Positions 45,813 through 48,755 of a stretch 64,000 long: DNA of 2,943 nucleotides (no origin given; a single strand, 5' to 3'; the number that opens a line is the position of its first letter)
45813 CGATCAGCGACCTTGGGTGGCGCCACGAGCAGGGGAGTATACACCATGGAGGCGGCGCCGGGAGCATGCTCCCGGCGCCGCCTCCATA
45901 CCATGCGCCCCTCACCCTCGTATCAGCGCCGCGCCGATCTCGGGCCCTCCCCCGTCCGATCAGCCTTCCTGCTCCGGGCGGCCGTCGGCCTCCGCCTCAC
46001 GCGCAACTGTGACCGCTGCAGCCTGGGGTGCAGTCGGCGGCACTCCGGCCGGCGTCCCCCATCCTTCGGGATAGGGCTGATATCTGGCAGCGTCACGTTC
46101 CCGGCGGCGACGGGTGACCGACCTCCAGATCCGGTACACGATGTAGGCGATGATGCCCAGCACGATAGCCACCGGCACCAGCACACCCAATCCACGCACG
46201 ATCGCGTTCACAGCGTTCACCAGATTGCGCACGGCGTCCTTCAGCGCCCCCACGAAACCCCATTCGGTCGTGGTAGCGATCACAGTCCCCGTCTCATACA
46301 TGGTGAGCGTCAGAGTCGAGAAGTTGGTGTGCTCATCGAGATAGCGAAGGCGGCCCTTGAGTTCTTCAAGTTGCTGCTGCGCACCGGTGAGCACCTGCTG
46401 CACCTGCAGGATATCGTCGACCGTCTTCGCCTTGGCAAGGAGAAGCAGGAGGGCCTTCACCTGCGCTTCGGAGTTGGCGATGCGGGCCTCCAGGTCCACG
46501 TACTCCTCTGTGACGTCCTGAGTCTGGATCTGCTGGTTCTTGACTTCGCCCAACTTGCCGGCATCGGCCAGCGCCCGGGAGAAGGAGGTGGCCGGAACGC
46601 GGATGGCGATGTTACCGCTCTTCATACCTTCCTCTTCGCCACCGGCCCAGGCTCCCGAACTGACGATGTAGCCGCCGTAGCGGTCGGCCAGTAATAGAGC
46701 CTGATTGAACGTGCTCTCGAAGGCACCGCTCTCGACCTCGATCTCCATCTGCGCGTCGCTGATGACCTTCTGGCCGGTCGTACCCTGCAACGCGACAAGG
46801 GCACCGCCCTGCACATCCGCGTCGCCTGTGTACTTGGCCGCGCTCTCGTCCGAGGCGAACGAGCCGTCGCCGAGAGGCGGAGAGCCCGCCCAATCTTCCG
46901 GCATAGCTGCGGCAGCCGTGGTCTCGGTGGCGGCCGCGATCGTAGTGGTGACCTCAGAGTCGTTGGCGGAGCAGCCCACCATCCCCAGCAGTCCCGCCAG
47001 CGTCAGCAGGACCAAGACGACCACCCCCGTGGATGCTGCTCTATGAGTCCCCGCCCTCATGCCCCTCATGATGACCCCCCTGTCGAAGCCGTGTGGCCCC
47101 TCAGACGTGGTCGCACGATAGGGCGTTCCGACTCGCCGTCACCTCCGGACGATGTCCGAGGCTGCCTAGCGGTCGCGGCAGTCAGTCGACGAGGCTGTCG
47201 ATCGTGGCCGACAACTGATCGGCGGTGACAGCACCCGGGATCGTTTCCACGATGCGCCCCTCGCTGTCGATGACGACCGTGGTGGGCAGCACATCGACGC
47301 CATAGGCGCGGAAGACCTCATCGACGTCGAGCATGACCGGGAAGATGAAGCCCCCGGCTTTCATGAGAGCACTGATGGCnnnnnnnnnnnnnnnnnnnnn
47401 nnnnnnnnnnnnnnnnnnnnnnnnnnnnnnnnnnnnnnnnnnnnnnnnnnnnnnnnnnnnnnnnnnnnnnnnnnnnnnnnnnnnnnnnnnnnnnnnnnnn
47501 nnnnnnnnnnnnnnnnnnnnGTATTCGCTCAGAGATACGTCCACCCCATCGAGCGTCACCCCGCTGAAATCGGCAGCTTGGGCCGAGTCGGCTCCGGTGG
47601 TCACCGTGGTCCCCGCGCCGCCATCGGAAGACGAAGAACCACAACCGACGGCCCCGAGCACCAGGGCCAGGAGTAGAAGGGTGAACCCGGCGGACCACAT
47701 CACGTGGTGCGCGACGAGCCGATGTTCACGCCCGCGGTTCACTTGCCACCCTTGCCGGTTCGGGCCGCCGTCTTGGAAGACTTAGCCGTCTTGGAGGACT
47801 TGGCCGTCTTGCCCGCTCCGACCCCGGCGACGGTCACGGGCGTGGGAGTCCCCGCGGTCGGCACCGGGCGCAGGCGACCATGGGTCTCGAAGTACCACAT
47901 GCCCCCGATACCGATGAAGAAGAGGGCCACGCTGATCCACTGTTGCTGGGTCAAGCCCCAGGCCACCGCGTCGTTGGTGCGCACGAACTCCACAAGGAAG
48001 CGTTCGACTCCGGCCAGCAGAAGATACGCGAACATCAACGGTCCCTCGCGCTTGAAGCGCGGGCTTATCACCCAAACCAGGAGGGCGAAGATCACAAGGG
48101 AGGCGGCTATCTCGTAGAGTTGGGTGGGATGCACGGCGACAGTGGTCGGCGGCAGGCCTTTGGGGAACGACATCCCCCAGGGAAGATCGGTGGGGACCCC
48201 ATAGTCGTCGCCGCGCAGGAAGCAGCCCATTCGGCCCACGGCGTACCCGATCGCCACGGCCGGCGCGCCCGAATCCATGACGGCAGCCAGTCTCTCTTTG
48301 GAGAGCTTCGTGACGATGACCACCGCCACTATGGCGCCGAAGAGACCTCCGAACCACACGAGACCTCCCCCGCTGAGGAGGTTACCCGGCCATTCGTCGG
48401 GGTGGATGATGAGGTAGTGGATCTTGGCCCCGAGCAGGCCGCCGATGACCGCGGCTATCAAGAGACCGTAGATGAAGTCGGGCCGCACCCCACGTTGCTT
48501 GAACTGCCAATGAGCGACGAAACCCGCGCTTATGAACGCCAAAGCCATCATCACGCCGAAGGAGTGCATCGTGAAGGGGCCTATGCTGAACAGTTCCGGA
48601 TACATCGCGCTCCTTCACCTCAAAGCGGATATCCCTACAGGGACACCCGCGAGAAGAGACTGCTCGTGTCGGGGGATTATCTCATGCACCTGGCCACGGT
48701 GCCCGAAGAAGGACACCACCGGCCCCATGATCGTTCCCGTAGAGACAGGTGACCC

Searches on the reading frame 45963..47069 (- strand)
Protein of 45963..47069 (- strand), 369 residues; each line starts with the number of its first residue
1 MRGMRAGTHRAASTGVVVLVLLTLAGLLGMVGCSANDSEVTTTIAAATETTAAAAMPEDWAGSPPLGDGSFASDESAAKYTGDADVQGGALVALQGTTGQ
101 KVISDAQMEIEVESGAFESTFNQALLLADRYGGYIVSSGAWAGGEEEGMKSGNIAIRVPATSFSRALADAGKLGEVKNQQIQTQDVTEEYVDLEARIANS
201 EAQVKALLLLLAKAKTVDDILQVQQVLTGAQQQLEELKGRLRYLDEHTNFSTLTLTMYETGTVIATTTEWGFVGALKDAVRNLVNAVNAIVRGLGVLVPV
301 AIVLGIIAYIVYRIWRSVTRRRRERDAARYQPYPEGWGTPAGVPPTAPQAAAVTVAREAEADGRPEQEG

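Call 48: search_protein_families(library=pfam, proteins=[window:45963-47069:-], max_evalue=0.00001)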
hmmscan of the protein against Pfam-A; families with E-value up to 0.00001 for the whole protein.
window:45963-47069:- (369 aa): 1 family
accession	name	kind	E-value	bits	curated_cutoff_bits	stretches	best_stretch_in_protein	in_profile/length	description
PF14257.11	DUF4349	-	2.3e-55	187.7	27.7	1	100-313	1-213/213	Domain of unknown function (DUF4349)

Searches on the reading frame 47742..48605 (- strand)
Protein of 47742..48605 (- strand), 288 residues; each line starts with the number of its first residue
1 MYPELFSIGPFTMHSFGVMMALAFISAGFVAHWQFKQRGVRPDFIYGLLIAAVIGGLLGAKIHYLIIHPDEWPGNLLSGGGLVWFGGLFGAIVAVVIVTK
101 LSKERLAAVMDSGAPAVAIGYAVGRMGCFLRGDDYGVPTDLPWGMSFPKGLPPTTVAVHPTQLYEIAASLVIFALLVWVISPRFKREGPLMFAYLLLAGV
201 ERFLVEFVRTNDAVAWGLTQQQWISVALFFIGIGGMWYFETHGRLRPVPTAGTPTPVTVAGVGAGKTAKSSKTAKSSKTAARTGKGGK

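Call 83: search_protein_families(library=pfam, proteins=[window:47742-48605:-], max_evalue=0.00001)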
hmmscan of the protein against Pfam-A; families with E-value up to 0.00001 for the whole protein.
window:47742-48605:- (288 aa): 1 family
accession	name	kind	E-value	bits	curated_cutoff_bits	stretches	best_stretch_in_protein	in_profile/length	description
PF01790.23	LGT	-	3.6e-56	190.6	24.9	1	3-238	1-240/240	Prolipoprotein diacylglyceryl transferase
